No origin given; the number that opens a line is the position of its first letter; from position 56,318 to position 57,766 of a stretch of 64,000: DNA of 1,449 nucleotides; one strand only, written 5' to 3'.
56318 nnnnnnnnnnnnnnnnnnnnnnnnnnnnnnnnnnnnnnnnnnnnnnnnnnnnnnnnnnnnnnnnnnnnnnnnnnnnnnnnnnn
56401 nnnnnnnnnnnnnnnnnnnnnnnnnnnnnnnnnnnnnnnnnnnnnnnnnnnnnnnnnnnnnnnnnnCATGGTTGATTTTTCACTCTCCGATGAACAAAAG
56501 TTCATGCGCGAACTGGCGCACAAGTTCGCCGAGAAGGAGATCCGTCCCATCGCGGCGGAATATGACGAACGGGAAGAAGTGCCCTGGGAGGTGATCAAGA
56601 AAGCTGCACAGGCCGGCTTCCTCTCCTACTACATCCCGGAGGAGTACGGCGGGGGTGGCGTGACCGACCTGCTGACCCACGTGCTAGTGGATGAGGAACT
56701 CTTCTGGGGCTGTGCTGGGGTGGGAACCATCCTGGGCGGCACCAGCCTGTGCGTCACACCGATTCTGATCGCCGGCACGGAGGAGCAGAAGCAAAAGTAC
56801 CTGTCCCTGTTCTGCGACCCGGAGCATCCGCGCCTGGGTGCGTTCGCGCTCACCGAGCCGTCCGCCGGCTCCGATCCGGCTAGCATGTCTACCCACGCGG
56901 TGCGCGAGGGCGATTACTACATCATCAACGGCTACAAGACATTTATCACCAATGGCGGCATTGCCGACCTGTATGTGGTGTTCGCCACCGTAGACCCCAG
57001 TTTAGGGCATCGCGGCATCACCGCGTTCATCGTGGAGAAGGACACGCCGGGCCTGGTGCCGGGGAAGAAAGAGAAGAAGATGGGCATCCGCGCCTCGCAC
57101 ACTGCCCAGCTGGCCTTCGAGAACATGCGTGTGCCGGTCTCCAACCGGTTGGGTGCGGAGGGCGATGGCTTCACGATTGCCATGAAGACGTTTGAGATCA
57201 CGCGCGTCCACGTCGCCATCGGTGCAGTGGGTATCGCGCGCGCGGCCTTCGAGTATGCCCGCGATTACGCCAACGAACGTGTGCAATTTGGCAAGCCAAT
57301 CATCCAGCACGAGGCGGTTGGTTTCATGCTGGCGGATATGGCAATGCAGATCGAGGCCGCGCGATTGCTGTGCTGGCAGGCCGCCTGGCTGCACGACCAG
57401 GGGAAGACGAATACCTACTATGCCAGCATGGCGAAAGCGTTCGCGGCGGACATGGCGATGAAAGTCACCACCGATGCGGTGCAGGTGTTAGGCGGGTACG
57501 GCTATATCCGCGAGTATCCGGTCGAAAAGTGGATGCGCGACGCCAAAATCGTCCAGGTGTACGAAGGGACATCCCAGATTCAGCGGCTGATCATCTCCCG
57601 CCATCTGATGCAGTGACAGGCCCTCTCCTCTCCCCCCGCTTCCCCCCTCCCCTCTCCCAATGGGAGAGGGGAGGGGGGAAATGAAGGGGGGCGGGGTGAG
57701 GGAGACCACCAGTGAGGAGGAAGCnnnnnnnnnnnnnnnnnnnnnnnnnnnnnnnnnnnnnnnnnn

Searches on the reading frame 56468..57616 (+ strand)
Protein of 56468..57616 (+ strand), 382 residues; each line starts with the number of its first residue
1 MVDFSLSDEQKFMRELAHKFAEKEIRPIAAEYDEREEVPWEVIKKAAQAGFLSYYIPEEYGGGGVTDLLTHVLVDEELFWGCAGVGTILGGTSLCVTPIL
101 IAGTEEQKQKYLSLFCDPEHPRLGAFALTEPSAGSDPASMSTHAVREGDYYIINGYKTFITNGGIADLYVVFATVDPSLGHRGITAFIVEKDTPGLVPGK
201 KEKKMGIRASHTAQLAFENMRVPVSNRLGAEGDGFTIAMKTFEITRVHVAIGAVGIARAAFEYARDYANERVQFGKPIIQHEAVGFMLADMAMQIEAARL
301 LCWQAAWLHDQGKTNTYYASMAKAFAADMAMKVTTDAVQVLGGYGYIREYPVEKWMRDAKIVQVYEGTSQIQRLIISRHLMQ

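Call 4: search_protein_families(library=pfam, proteins=[window:56468-57616:+])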
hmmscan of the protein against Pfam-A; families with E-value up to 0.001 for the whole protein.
window:56468-57616:+ (382 aa): 5 families
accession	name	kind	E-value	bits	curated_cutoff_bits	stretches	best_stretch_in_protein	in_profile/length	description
PF00441.29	Acyl-CoA_dh_1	-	1.3e-53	181.7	22.4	1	232-380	1-149/150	Acyl-CoA dehydrogenase, C-terminal domain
PF02771.21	Acyl-CoA_dh_N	-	1.8e-33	115.7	22.9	1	7-116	1-110/113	Acyl-CoA dehydrogenase, N-terminal domain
PF02770.24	Acyl-CoA_dh_M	-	3.3e-27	94.9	33.3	1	125-220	1-97/97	Acyl-CoA dehydrogenase, middle domain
PF08028.16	Acyl-CoA_dh_2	-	2.5e-23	83.3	22.7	1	250-369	4-133/134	Acyl-CoA dehydrogenase, C-terminal domain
PF22924.1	ACOX_C_alpha1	-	0.00024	21.4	27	1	313-381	101-169/169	Acyl-CoA oxidase, C-alpha1 domain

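Call 5: search_protein_families(library=ncbifam, proteins=[window:56468-57616:+])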
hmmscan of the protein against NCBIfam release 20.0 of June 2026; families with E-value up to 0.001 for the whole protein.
window:56468-57616:+ (382 aa): 22 families
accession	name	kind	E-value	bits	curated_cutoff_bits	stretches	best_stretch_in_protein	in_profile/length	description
NF042972.1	AcrlCoAredClosAcrC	equivalog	1e-125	419.4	640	1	3-381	2-377/378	acryloyl-CoA reductase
NF043006.1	CyhCrbnylCoADH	equivalog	2.2e-111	372.5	650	1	8-381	6-376/380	cyclohexane-1-carbonyl-CoA dehydrogenase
NF045552.1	GlutCoADH_Des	equivalog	2.2e-90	303.6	470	1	3-377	2-376/387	glutaryl-CoA dehydrogenase Acd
NF058590.1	AcCoDHFadEBacil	equivalog_domain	8.8e-90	301.9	600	1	6-381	21-411/586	acyl-CoA dehydrogenase FadE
NF042439.1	SulpropCoADesulf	equivalog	6.3e-87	291.8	600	1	16-381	3-371/379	3-sulfinopropanoyl-CoA desulfinase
NF053553.1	prodigi_MBC_PigA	equivalog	2.6e-75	253.9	500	1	2-380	1-379/381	prodigiosin MBC biosynthesis dehydrogenase PigA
NF045652.1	ProlPCPDhRedW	equivalog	6.8e-75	252.2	650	1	9-380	3-373/376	L-prolyl-[peptidyl-carrier protein] dehydrogenase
NF008997.0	PRK12341.1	equivalog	1e-68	232.2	537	1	2-381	1-377/382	acyl-CoA dehydrogenase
TIGR03207.1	cyc_hxne_CoA_dh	equivalog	2e-67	227.5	575.35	1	6-379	1-370/372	cyclohexanecarboxyl-CoA dehydrogenase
NF002885.1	PRK03354.1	equivalog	2.8e-59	201.1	540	1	2-380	1-373/378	crotonobetainyl-CoA dehydrogenase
NF052270.1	Staph_DH_FadE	equivalog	4e-49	167.4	600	1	9-380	25-393/400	acyl-CoA dehydrogenase FadE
NF007000.1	PRK09463.1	subfamily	1.4e-26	93.1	600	1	33-347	69-399/726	acyl-CoA dehydrogenase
TIGR03204.1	pimC_large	equivalog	1.7e-26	93.1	623.85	1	36-342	41-340/395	pimeloyl-CoA dehydrogenase large subunit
NF049984.1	Rv1679_FadE16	equivalog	3.1e-26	92.5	600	1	28-369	15-354/371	Rv1679 family acyl-CoA dehydrogenase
NF008594.0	PRK11561.1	equivalog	6.4e-22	77.5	545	1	126-380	182-439/540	isovaleryl-CoA dehydrogenase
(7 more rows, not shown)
